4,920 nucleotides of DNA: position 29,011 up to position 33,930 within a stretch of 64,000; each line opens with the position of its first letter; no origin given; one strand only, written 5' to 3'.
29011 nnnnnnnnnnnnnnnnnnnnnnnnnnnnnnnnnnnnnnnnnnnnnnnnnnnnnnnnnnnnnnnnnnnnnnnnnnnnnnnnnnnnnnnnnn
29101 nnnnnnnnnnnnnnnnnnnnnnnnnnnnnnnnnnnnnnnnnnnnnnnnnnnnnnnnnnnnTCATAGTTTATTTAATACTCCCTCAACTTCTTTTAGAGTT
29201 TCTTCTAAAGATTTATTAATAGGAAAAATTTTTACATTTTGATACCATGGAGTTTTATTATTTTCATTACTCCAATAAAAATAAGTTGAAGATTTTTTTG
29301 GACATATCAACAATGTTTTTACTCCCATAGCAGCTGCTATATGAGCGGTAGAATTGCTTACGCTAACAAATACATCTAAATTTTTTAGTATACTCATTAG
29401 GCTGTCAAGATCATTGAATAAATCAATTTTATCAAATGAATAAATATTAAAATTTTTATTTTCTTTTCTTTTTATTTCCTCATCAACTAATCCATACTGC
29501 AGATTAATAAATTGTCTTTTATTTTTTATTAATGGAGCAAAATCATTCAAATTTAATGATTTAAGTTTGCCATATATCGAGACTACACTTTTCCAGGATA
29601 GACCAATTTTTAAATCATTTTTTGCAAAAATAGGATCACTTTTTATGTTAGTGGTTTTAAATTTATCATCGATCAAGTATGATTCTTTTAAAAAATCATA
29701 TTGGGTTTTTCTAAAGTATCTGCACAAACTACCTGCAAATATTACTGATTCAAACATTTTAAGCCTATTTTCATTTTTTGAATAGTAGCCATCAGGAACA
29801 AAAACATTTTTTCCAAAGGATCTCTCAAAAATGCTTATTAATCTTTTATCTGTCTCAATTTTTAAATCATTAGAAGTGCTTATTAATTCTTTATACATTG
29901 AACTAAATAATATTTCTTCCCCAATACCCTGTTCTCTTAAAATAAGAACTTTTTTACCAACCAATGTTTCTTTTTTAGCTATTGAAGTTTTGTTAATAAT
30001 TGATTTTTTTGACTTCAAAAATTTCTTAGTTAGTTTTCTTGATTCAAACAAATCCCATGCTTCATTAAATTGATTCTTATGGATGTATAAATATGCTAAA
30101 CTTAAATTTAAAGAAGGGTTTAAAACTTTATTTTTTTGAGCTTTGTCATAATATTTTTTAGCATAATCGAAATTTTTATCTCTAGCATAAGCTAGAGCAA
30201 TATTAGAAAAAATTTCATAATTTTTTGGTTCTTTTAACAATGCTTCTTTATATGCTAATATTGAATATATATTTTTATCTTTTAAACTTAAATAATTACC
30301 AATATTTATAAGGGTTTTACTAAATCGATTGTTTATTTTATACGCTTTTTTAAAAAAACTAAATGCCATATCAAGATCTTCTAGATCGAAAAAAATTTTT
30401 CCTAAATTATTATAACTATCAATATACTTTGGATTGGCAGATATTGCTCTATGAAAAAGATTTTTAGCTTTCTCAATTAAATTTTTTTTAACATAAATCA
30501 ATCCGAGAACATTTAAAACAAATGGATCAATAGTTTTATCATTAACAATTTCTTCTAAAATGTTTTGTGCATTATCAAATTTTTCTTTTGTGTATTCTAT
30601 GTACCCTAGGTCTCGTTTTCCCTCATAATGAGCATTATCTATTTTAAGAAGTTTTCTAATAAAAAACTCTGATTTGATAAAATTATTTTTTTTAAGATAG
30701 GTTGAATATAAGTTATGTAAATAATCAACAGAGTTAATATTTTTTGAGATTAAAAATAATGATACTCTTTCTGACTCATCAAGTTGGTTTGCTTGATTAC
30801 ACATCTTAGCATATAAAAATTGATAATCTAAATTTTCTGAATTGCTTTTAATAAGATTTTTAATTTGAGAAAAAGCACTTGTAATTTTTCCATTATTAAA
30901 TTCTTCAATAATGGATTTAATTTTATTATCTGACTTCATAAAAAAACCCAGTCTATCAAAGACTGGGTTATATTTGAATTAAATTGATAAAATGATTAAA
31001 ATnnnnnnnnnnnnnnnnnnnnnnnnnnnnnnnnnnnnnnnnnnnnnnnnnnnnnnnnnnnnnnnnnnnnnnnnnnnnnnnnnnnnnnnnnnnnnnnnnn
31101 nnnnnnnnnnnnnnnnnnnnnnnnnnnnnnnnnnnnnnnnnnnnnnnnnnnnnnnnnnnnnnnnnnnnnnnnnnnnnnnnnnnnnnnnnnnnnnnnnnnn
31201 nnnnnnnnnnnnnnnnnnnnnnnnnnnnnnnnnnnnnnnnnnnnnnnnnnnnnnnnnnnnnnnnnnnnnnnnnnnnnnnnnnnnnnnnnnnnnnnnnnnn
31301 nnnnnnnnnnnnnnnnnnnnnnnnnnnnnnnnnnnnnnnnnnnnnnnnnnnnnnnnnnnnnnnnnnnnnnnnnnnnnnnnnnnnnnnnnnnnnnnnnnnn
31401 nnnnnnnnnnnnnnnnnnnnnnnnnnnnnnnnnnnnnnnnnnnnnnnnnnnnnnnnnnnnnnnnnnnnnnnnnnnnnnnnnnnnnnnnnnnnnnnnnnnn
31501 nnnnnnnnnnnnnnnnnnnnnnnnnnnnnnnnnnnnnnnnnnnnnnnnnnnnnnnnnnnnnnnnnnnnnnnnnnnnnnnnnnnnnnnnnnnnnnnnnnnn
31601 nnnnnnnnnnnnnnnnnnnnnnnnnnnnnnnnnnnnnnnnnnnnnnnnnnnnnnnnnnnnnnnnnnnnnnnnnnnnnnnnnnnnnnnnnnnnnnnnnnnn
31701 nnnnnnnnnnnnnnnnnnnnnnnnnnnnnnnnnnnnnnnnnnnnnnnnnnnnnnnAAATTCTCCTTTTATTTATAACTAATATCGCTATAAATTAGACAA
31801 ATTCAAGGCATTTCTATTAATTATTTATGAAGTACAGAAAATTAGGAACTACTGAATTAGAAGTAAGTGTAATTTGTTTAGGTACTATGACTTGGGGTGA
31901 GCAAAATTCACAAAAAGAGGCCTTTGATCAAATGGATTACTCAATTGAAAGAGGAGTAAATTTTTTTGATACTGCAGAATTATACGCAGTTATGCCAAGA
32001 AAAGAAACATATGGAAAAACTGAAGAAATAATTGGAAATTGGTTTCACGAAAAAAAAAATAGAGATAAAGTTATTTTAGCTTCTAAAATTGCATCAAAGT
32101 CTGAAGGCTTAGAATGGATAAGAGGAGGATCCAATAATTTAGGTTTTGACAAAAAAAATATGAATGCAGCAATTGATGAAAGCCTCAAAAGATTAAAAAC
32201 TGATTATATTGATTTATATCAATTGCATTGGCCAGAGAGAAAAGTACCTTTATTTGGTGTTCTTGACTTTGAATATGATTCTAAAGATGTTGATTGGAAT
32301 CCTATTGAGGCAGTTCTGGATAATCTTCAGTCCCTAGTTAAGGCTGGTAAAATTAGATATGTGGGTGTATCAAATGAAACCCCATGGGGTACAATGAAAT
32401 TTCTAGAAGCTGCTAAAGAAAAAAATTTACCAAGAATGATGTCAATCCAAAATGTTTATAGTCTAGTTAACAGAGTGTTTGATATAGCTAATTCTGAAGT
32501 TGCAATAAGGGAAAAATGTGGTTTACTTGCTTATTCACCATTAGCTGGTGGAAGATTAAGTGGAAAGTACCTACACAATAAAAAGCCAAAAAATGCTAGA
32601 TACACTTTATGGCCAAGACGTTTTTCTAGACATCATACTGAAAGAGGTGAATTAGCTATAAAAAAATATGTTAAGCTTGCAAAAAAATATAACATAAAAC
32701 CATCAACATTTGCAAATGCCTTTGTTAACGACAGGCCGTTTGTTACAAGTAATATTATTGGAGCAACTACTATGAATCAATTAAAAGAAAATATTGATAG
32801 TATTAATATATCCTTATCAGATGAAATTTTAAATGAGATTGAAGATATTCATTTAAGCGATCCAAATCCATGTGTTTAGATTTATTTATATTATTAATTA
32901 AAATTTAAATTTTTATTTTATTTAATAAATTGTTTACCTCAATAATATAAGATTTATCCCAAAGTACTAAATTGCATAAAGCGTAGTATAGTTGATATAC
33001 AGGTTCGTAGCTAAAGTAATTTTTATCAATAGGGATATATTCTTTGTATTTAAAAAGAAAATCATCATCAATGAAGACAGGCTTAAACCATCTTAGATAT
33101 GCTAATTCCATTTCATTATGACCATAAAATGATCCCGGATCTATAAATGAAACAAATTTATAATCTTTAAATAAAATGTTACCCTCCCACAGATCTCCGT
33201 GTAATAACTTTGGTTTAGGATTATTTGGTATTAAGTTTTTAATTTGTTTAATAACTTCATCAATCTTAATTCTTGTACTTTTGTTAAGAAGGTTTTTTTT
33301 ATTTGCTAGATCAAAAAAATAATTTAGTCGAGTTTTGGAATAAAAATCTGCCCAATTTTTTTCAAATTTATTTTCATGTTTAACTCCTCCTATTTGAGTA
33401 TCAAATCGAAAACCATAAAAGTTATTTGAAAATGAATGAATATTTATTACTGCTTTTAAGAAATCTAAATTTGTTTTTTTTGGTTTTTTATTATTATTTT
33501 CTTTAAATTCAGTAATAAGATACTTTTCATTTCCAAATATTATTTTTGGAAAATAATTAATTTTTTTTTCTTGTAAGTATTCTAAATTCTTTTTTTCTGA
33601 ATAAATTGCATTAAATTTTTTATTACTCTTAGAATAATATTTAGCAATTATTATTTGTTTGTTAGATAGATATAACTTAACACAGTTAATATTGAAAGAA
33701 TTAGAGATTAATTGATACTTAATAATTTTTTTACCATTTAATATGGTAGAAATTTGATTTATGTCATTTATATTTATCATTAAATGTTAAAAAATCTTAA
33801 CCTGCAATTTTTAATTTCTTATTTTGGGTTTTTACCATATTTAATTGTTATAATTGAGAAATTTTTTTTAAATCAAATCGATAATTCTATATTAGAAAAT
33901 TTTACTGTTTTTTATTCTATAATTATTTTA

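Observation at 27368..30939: Tandem, translationally coupled TPR + GT9-like fusion paralogs: candidate protein-targeting glycosyltransferases with no obvious substrate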

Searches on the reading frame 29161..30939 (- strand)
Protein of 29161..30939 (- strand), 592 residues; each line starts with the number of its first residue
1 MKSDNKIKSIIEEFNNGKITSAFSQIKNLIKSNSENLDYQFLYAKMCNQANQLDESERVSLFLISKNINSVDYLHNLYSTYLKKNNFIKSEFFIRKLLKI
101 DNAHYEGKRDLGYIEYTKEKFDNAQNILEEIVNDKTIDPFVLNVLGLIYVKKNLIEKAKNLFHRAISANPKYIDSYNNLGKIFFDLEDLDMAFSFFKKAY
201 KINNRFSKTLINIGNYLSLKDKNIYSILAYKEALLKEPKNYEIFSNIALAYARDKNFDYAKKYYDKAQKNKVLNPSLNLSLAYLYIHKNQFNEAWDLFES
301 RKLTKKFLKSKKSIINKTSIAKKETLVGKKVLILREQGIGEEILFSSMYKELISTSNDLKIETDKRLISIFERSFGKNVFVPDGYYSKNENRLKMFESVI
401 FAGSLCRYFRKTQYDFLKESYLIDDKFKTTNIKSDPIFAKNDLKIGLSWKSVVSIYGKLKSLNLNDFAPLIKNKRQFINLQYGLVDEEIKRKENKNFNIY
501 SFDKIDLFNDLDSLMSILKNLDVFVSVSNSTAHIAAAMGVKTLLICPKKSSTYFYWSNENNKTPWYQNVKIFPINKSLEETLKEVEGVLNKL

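Call 3: search_protein_families(library=pfam, proteins=[window:29161-30939:-], max_evalue=0.1)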
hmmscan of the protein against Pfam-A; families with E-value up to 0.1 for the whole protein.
window:29161-30939:- (592 aa): 20 families
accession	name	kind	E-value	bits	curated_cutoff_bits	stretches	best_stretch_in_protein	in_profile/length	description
PF13181.12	TPR_8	-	2e-16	59.1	25.7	2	174-204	2-32/34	Tetratricopeptide repeat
PF07719.23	TPR_2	-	1.1e-13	50.5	27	3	140-172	2-34/34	Tetratricopeptide repeat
PF00515.34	TPR_1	-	3.8e-12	45.9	27.8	3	174-203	2-31/34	Tetratricopeptide repeat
PF14559.12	TPR_19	-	2.2e-11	44.3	25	0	156-190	8-42/68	Tetratricopeptide repeat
PF13432.12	TPR_16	-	3.9e-11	43.6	32.7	1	145-202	3-60/65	Tetratricopeptide repeat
PF23914.1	TPR_CcmH_CycH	-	2.4e-09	37.7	42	1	169-269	46-149/158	Cytochrome c-type biogenesis protein H TPR domain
PF13424.12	TPR_12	-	1e-08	35.6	30.1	1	154-202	25-74/77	Tetratricopeptide repeat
PF13414.12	TPR_11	-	2e-08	34.2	26.8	1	146-185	1-40/42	TPR repeat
PF13431.12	TPR_17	-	1.7e-07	31.4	24.4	1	164-192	4-32/34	Tetratricopeptide repeat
PF12895.13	ANAPC3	-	7.6e-07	29.8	27.2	1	14-57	34-76/82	Anaphase-promoting complex, cyclosome, subunit 3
PF13374.12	TPR_10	-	5.8e-06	26.6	27.5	0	174-203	3-32/42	Tetratricopeptide repeat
PF13428.12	TPR_14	-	5.9e-05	23.8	23.5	0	144-181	6-43/44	Tetratricopeptide repeat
PF01535.26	PPR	-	0.00025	21.5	25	0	148-165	9-26/31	PPR repeat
PF25064.1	ARM_TT21_5th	-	0.0006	20.6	27.8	1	225-302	19-99/117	TT21 fifth ARM repeats domain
PF25063.1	ARM_TT21_C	-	0.0032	17.8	35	1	145-239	101-196/209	Tetratricopeptide repeat protein 21 C-terminal ARM domain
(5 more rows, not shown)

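Call 5: search_protein_families(library=ncbifam, proteins=[window:29161-30939:-], max_evalue=0.1)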
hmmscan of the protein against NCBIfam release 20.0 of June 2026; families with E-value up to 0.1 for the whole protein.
window:29161-30939:- (592 aa): 19 families
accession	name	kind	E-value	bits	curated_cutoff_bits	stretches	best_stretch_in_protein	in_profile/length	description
TIGR02917.1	PEP_TPR_lipo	equivalog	1.8e-16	59.3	312.2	1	13-300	407-694/899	XrtA/PEP-CTERM system TPR-repeat protein PrsT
TIGR02521.1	type_IV_pilW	equivalog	1.1e-14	54.6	154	1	145-300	37-194/234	type IV pilus biogenesis/stability protein PilW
NF040959.1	MamA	equivalog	5.7e-13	48.8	200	2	70-203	70-203/204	magnetosome protein MamA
NF033758.1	gliding_GltE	equivalog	8.6e-10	38.1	225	1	137-256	220-339/411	adventurous gliding motility TPR repeat lipoprotein GltE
NF047371.1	FlcA_CTERM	equivalog_domain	3.2e-07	29.2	300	3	236-299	432-497/646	periplasmic flagellar collar protein FlcA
NF052415.1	T3SS_chap_SctY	equivalog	5.3e-07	30.1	70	1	73-166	8-104/106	type III secretion apparatus assembly chaperone SctY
NF033762.1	social_mot_Tgl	equivalog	8.5e-07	28.6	225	1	95-193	90-190/252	social motility TPR repeat lipoprotein Tgl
TIGR00540.1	TPR_hemY_coli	hypoth_equivalog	3.3e-06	26.1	142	1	126-198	313-384/385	heme biosynthesis-associated TPR protein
NF002725.1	PRK02603.1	equivalog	9.3e-06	25.8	143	1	124-183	58-116/173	photosystem I assembly protein Ycf3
NF033920.0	C39_PA2778_fam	equivalog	4.7e-05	22.9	150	0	123-202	174-253/255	PA2778 family cysteine peptidase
TIGR02552.1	LcrH_SycD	equivalog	5.4e-05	22.9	104.8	1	94-204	7-117/136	SycD/LcrH family type III secretion system chaperone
TIGR03939.1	PGA_TPR_OMP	equivalog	0.00057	18.2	366.65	1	243-301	88-146/800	poly-beta-1,6 N-acetyl-D-glucosamine export porin PgaA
NF008391.2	PRK11189.1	equivalog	0.00065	19.3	250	1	146-214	72-140/297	lipoprotein NlpI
TIGR00756.2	PPR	repeat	0.00089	19.2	20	0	250-272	9-31/35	pentatricopeptide repeat protein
NF052304.1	CdsG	equivalog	0.0043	17.2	170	0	101-191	38-127/133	CdsG family type III secretion system protein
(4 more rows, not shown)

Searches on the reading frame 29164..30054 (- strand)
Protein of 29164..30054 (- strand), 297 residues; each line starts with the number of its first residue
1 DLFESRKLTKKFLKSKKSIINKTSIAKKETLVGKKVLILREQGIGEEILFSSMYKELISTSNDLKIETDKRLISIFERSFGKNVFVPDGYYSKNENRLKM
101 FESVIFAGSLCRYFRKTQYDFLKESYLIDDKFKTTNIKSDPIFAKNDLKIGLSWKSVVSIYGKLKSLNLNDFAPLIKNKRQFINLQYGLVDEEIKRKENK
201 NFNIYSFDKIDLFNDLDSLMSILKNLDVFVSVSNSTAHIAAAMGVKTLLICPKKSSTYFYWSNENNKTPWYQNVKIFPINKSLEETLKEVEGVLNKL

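Call 11: find_homologous_proteins(query=window:29164-30042:-, max_evalue=0.001)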
Query window:29164-30042:- (293 aa): 64 proteins with E <= 0.001 among 2091 candidates.
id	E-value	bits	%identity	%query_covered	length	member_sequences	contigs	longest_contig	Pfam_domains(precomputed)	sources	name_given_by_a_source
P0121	1.1e-132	459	76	100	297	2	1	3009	-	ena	-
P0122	1.6e-125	436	71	100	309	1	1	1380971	-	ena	-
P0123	3.3e-123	428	70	95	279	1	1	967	-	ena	-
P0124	1.3e-109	384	73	84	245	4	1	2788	-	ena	-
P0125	2.3e-93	331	61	90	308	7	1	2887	-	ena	-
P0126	4.8e-93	330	71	73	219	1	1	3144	-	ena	-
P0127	4.0e-85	304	76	64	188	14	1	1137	-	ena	-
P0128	1.7e-82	295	78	61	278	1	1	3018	-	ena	-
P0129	5.2e-82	293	53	90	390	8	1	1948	PF00515.35,PF13181.13,PF07719.24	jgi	-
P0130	7.2e-79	283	50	89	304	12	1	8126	-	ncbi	-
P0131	9.3e-79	283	50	89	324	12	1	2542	-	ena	-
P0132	1.2e-78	282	50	100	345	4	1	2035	-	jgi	jgi:ADP-heptose:LPS heptosyltransferase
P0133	1.4e-78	282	50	89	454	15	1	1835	PF13431.13,PF23914.2,PF13414.13,PF13428.13,PF13374.13,PF14559.13,PF00515.35,PF12895.14,PF13424.13,PF21033.5,PF13432.13,PF13181.13,PF07719.24,PF13174.13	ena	-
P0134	5.1e-77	277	51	89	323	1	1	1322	-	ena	-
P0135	1.1e-76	276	49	89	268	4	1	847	-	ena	-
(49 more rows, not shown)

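Call 48: search_protein_families(library=pfam, proteins=[window:29164-30054:-], max_evalue=1)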
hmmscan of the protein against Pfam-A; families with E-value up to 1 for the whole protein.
window:29164-30054:- (297 aa): 2 families
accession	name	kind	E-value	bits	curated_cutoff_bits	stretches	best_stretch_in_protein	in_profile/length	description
PF01075.23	Glyco_transf_9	-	0.022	14.5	22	1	215-248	173-206/247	Glycosyltransferase family 9 (heptosyltransferase)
PF04399.18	Glutaredoxin2_C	-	0.053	13.8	32.8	1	160-248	37-126/130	Glutaredoxin 2, C terminal domain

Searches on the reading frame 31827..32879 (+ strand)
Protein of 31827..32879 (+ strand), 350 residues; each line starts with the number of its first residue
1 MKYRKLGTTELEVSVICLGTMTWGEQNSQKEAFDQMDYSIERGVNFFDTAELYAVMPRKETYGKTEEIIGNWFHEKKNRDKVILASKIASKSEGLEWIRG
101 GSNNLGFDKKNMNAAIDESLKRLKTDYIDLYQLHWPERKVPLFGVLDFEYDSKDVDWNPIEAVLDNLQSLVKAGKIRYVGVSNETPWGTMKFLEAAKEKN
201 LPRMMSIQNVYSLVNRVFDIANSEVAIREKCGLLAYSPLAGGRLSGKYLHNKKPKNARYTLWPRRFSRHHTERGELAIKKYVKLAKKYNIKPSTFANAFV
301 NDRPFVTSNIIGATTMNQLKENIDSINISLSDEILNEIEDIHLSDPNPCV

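Call 87: search_protein_families(library=pfam, proteins=[window:31827-32879:+], max_evalue=0.00001)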
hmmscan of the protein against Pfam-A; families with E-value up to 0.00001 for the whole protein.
window:31827-32879:+ (350 aa): 1 family
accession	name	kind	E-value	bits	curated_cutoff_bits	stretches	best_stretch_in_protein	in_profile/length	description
PF00248.27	Aldo_ket_red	-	2.3e-65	221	24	1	16-341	2-289/291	Aldo/keto reductase family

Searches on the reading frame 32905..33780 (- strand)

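Call 87: search_protein_families(library=pfam, proteins=[window:32905-33780:-], max_evalue=0.00001)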
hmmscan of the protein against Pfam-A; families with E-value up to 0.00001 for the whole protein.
window:32905-33780:- (291 aa): 1 family
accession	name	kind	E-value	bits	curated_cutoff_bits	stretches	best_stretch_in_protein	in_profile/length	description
PF03881.20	Fructosamin_kin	-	7.5e-44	150.5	22.4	1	48-289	43-285/288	Fructosamine kinase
